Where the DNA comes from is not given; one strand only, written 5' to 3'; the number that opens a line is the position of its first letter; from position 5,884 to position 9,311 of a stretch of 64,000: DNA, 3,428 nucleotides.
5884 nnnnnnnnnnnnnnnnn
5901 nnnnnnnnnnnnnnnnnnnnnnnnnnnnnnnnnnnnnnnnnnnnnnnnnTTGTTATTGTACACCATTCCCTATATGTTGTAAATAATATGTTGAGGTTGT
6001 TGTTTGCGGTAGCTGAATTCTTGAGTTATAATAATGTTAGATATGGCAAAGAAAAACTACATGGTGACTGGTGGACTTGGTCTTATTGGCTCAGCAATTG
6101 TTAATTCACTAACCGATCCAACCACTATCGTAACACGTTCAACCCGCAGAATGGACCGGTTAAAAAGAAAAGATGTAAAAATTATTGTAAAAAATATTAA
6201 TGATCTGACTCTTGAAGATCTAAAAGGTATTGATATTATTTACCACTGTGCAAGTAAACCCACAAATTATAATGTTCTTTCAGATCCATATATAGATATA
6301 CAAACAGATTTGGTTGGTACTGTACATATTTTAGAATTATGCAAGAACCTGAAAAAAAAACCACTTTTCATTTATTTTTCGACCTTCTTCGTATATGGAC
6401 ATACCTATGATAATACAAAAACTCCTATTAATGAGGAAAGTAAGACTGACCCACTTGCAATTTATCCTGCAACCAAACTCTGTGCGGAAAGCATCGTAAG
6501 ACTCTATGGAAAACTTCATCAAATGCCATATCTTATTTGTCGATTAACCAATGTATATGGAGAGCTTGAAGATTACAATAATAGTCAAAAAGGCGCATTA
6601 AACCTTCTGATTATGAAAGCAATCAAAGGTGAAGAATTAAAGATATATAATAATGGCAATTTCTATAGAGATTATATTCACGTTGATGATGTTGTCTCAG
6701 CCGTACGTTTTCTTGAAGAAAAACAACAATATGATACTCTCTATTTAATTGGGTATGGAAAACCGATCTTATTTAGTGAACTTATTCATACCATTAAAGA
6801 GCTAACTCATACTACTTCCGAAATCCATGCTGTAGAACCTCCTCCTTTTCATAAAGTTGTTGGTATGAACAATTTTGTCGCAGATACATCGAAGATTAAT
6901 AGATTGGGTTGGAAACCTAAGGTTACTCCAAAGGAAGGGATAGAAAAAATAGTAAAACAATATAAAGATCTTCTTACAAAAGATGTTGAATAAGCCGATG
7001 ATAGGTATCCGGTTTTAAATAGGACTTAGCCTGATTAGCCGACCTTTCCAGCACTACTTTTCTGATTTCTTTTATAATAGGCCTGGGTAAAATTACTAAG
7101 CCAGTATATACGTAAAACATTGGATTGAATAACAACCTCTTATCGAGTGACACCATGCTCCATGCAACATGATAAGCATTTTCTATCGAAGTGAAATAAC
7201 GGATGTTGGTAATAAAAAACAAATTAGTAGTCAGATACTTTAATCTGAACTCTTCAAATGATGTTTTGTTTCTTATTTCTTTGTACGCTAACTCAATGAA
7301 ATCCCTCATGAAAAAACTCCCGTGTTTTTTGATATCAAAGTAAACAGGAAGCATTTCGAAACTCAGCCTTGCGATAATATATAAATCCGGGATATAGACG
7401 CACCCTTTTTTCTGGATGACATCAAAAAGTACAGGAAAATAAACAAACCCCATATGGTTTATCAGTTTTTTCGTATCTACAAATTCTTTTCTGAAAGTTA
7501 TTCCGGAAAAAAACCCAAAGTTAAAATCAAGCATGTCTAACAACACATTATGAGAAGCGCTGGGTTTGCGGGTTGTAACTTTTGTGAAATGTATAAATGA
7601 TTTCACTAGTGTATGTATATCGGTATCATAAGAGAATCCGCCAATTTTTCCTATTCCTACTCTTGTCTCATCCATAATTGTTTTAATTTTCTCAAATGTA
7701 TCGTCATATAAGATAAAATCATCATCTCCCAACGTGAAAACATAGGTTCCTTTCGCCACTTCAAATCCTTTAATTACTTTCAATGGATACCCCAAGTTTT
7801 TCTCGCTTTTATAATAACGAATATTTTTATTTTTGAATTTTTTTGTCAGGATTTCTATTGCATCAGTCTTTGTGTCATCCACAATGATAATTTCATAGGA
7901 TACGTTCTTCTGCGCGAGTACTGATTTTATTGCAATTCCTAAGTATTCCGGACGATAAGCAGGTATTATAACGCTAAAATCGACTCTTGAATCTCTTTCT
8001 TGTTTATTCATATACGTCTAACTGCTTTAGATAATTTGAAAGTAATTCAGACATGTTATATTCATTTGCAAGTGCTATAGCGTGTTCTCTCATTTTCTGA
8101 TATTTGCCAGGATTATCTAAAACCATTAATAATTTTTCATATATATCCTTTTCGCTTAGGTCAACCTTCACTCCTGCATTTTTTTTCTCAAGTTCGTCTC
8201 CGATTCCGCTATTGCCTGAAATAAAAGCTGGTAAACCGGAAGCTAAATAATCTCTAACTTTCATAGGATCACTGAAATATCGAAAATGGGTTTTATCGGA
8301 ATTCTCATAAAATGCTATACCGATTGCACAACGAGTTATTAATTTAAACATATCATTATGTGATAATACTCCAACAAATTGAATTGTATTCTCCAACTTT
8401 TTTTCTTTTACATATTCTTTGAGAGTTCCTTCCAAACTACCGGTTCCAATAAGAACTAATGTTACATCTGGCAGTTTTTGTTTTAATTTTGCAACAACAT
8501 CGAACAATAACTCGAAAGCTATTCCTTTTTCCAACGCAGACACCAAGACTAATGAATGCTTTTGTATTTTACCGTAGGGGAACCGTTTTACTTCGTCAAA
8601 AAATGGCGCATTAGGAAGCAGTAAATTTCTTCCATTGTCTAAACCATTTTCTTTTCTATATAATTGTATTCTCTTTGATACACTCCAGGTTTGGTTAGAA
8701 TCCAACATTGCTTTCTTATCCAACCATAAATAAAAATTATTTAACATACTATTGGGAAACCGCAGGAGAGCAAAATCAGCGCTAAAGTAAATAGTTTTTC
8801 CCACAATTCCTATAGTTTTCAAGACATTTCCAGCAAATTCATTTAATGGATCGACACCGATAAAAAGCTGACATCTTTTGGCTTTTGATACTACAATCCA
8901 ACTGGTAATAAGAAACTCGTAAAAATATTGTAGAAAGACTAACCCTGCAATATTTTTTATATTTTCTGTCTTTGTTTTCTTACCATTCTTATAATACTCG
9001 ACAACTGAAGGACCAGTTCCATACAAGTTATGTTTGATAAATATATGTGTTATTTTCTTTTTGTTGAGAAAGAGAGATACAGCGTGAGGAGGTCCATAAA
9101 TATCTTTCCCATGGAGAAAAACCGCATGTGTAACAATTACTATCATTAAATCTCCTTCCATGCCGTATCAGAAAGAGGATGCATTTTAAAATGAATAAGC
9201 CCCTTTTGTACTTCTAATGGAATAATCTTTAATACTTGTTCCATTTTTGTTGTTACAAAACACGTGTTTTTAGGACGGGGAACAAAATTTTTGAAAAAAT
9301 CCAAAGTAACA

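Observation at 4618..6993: E1/RfbH-like 3-dehydrase with Fe-S motif and His-for-Lys substitution, indicating 3,6-dideoxyhexose chemistry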

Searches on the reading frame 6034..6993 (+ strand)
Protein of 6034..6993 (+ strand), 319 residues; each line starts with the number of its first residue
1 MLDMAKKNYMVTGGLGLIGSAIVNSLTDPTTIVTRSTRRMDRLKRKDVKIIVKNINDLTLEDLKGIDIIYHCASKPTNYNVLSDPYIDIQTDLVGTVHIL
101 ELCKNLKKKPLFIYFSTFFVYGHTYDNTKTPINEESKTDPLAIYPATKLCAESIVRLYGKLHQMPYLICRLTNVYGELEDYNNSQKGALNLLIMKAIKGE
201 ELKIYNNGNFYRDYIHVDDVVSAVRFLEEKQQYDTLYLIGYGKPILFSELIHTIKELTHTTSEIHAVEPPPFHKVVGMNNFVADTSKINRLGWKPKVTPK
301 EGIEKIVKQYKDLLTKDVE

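Call 6: search_protein_families(library=ncbifam, proteins=[window:6034-6993:+], max_evalue=0.00001)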
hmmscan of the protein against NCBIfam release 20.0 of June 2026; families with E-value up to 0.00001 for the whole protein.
window:6034-6993:+ (319 aa): 19 families
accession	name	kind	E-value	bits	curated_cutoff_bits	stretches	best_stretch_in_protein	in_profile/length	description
TIGR01181.1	dTDP_gluc_dehyt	equivalog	1.3e-37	129.6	365.1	1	9-312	2-313/321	dTDP-glucose 4,6-dehydratase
TIGR02197.1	heptose_epim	equivalog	7.2e-27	94.4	274.6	1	10-311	2-314/316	ADP-glyceromanno-heptose 6-epimerase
TIGR01179.1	galE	equivalog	1.9e-23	82.9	262.3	1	10-299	3-313/332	UDP-glucose 4-epimerase GalE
NF047922.1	GDPFucSynFcl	equivalog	2.1e-19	70.1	500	1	6-311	2-302/308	GDP-L-fucose synthase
NF007582.0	PRK10217.1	equivalog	5.9e-17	61.8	698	1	8-310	3-331/355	dTDP-glucose 4,6-dehydratase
TIGR04180.1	EDH_00030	hypoth_equivalog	6.2e-17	61.6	475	1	10-297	2-296/297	NAD-dependent 4,6-dehydratase LegB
NF007490.0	PRK10084.1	subfamily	2.2e-14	53.2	649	1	11-311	5-335/361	dTDP-glucose 4,6-dehydratase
NF008360.0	PRK11150.1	equivalog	4.7e-14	52.3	452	1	10-303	3-299/310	ADP-glyceromanno-heptose 6-epimerase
TIGR01777.1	yfcH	hypoth_equivalog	6e-12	45.7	207.35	1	10-262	2-245/292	TIGR01777 family oxidoreductase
TIGR03466.1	HpnA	hypoth_equivalog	1.5e-11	43.8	367.65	1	9-287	3-275/327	hopanoid-associated sugar epimerase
NF008872.0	PRK11908.1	equivalog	3.9e-10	39.3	294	1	63-315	66-340/349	bifunctional UDP-4-keto-pentose/UDP-xylose synthase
NF011728.1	PRK15181.1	equivalog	7.4e-10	38.3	760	1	62-312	87-339/348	Vi polysaccharide biosynthesis UDP-N-acetylglucosaminuronic acid C-4 epimerase TviC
TIGR01746.1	Thioester-redct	subfamily_domain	9.8e-10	38.2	213.35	1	66-233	89-252/371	thioester reductase domain-containing protein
NF042422.1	oxyalk_red_OleD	equivalog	4.9e-09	36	580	1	10-223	4-210/329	2-alkyl-3-oxoalkanoate reductase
TIGR02622.1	CDP_4_6_dhtase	equivalog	1.1e-08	34.6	278.45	1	66-314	78-334/352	CDP-glucose 4,6-dehydratase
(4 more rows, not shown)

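Call 7: search_protein_families(library=pfam, proteins=[window:6034-6993:+], max_evalue=0.00001)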
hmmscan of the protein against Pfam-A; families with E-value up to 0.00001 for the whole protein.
window:6034-6993:+ (319 aa): 5 families
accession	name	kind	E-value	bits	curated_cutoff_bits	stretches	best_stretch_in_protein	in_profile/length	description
PF01370.27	Epimerase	-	1.7e-38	132.8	20.9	1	10-230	2-227/240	NAD dependent epimerase/dehydratase family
PF16363.11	GDP_Man_Dehyd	-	4.4e-30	105.7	27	1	10-305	1-331/332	GDP-mannose 4,6 dehydratase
PF07993.18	NAD_binding_4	-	1.5e-16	60.7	20.1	1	61-223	83-257/258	Male sterility protein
PF04321.23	RmlD_sub_bind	-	1.6e-13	50.8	27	1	10-206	4-177/287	RmlD substrate binding domain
PF01073.25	3Beta_HSD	-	3.5e-08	33.2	22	1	10-222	1-223/280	3-beta hydroxysteroid dehydrogenase/isomerase family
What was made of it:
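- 6034..6993 (+): Extended SDR, 319 aa (NCBI HSW98150.1, 'NAD(P)-dependent oxidoreductase'). Predicted NADPH-dependent NDP-4-keto-3,6-dideoxyhexose 4-reductase. Pfam Epimerase at 133 bits; below every NCBIfam cut-off (calls 6, 7).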

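Call 15: list_cluster_members(proteins=[P0001, window:6034-6993:+])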
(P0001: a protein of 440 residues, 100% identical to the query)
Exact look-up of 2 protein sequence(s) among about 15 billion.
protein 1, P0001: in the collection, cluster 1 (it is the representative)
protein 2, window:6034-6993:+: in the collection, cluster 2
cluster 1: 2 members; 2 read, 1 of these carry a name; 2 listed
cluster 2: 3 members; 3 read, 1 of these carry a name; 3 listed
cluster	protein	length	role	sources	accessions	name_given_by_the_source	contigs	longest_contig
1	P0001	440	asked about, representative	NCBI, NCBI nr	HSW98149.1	MAG TPA: lipopolysaccharide biosynthesis protein RfbH [Candidatus Saccharimonadales ... | lipopolysaccharide biosynthesis protein RfbH [Candidatus Saccharimonadales bacterium]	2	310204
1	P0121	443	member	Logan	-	-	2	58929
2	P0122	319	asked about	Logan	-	-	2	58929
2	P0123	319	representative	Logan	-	-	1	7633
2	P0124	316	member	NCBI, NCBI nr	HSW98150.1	MAG TPA: NAD(P)-dependent oxidoreductase [Candidatus Saccharimonadales bacterium] | NAD(P)-dependent oxidoreductase [Candidatus Saccharimonadales bacterium]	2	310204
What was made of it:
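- Checked: Minor point: NCBI starts the protein at Met4 (440 aa) and the SDR at Met4 (316 aa) (call 15).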

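Call 37: search_solved_structures(query=window:6034-6993:+, show_alignments=1, max_evalue=1e-10)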
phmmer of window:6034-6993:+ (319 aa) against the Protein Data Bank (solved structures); distinct sequences matched with E-value up to 1e-10: 47.
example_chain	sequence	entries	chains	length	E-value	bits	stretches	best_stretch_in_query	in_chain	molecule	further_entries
4zrm_A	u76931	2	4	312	2.4e-29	105.9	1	7-312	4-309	UDP-glucose 4-epimerase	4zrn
6dnt_A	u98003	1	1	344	5.7e-26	94.8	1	4-298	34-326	NAD-dependent epimerase/dehydratase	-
8du1_A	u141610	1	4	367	2.4e-20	76.3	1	7-312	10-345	dTDP-glucose 4,6-dehydratase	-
8vr2_A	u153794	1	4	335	6.2e-20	74.9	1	1-269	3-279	NAD-dependent epimerase/dehydratase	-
6wjb_A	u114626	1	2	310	8.2e-20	74.5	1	6-258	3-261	NAD-dependent epimerase/dehydratase family protein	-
3ehe_A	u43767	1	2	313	9.1e-20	74.4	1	10-310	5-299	UDP-glucose 4-epimerase (GalE-1)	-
2hun_A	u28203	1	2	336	1.4e-19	73.7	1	51-310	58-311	336aa long hypothetical dTDP-glucose 4,6-dehydratase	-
6wj9_A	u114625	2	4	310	4e-19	72.3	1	6-258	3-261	NAD-dependent epimerase/dehydratase family protein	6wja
5u4q_A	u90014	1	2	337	5.9e-19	71.7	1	66-313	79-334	dTDP-glucose 4,6-dehydratase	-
6bi4_A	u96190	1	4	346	1e-18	70.9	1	64-311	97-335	dTDP-glucose 4,6-dehydratase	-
6vlo_A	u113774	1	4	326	3.6e-18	69.1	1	7-263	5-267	Putative dTDP-D-glucose 4,6-dehydratase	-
2b69_A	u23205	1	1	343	9.9e-18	67.7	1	4-311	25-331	UDP-glucuronate decarboxylase 1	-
4lk3_A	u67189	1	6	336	1e-17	67.6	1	6-311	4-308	UDP-glucuronic acid decarboxylase 1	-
4gll_A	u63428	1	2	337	1.1e-17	67.6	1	5-311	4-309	UDP-glucuronic acid decarboxylase 1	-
4m55_A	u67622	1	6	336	2e-17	66.7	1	6-311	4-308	UDP-glucuronic acid decarboxylase 1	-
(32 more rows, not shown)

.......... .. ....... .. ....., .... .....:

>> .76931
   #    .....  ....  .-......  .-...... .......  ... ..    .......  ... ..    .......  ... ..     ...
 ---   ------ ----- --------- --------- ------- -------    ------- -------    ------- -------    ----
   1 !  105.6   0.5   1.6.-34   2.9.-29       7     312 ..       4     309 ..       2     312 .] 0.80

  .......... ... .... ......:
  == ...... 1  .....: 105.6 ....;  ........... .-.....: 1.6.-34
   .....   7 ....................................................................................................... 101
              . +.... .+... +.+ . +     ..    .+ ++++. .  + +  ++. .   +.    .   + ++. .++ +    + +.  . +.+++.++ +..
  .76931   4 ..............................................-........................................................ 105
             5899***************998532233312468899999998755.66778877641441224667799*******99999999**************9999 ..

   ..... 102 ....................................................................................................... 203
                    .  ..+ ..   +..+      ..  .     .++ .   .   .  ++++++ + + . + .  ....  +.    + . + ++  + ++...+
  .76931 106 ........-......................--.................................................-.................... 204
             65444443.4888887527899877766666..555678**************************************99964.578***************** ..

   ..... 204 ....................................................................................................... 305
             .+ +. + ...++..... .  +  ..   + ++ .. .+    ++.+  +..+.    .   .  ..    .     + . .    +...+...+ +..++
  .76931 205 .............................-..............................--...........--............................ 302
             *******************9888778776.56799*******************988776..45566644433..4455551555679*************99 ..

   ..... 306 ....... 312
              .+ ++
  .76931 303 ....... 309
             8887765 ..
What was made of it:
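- The SDR's best solved relatives are UDP-glucose 4-epimerases (4zrm, 106 bits; call 37).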

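Call 50: find_homologous_proteins(query=window:6034-6993:+, max_evalue=1e-10)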
Query window:6034-6993:+ (319 aa): 940 proteins with E <= 1e-10 among 1845 candidates; the best 120 are listed.
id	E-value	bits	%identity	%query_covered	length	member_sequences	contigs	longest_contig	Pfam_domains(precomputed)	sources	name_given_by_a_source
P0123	5.3e-210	714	100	100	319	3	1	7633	PF04321.24,PF16363.12,PF01073.26,PF07993.19,PF01370.28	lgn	-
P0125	5.9e-127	441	63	97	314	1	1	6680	PF04321.24,PF16363.12,PF01073.26,PF07993.19,PF01370.28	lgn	-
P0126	7.7e-127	441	62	97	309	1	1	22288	PF04321.24,PF16363.12,PF02719.22,PF01073.26,PF07993.19,PF01370.28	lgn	-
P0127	2.3e-126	439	63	95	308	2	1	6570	PF04321.24,PF16363.12,PF02719.22,PF01073.26,PF07993.19,PF01370.28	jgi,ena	-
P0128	7.0e-126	438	63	96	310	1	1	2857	PF04321.24,PF16363.12,PF01073.26,PF07993.19,PF01370.28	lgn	-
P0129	8.5e-126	438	61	97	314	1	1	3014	PF04321.24,PF16363.12,PF01073.26,PF07993.19,PF01370.28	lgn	-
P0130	1.1e-125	437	61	96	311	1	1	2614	PF04321.24,PF16363.12,PF01073.26,PF07993.19,PF01370.28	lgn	-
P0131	1.7e-125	437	63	96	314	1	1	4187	PF04321.24,PF16363.12,PF01073.26,PF07993.19,PF01370.28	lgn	-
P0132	2.1e-125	436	61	98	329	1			PF04321.24,PF16363.12,PF01073.26,PF07993.19,PF01370.28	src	-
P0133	8.1e-125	434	60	97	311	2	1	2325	PF04321.24,PF16363.12,PF01073.26,PF07993.19,PF01370.28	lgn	-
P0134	1.1e-124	434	60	97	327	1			PF04321.24,PF16363.12,PF01073.26,PF07993.19,PF01370.28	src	-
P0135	2.8e-124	433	61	96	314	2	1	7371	PF04321.24,PF16363.12,PF01073.26,PF07993.19,PF01370.28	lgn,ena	-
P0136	3.7e-124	432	61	97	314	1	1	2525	PF04321.24,PF16363.12,PF02719.22,PF01073.26,PF07993.19,PF01370.28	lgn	-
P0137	1.2e-123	430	61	97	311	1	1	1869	PF04321.24,PF16363.12,PF02719.22,PF01073.26,PF07993.19,PF01370.28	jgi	jgi:UDP-glucose 4-epimerase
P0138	1.2e-123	430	59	97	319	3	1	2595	PF04321.24,PF16363.12,PF01073.26,PF07993.19,PF01370.28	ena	-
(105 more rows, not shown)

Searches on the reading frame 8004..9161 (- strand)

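Call 6: search_protein_families(library=ncbifam, proteins=[window:8004-9161:-], max_evalue=0.00001)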
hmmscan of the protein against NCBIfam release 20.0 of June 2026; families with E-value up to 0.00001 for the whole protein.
window:8004-9161:- (385 aa): 6 families
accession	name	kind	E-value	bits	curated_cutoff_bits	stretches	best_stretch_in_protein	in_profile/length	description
NF046085.1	XrtY_assoc_Gly1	equivalog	6.3e-12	45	400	1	200-379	208-379/387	XrtY-associated glycosyltransferase XYAG1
NF050063.1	ProtGlycPglJ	equivalog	2.4e-08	33.6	500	1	198-378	189-360/363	N-acetylgalactosamine-N,N'-diacetylbacillosaminyl-diphospho-undecaprenol 4-alpha-N-acetylgalactosaminyltransferase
TIGR04063.1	stp3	hypoth_equivalog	2.5e-07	29.9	442.05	1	217-365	229-375/397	TIGR04063 family PEP-CTERM/XrtA system glycosyltransferase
NF038255.1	exopoly_VpsD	equivalog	7.1e-07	28.4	300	1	204-378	206-373/381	VpsD family glycosyltransferase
NF047881.1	glyco_SdgB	exception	4.7e-06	25.6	800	0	220-377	340-489/496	serine-aspartate repeat adhesin O-glycosyltransferase SdgB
TIGR03999.1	thiol_BshA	equivalog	6.5e-06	25.3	273.7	0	217-379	215-368/375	N-acetyl-alpha-D-glucosaminyl L-malate synthase BshA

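Call 7: search_protein_families(library=pfam, proteins=[window:8004-9161:-], max_evalue=0.00001)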
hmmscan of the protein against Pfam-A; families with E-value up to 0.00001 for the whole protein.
window:8004-9161:- (385 aa): 2 families
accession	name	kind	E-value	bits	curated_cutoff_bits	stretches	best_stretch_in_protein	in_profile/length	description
PF00534.26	Glycos_transf_1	-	5.9e-12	45.9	26.4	1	203-361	17-169/172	Glycosyl transferases group 1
PF13692.12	Glyco_trans_1_4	-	3.6e-10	40.7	27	1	203-350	3-142/142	Glycosyl transferases group 1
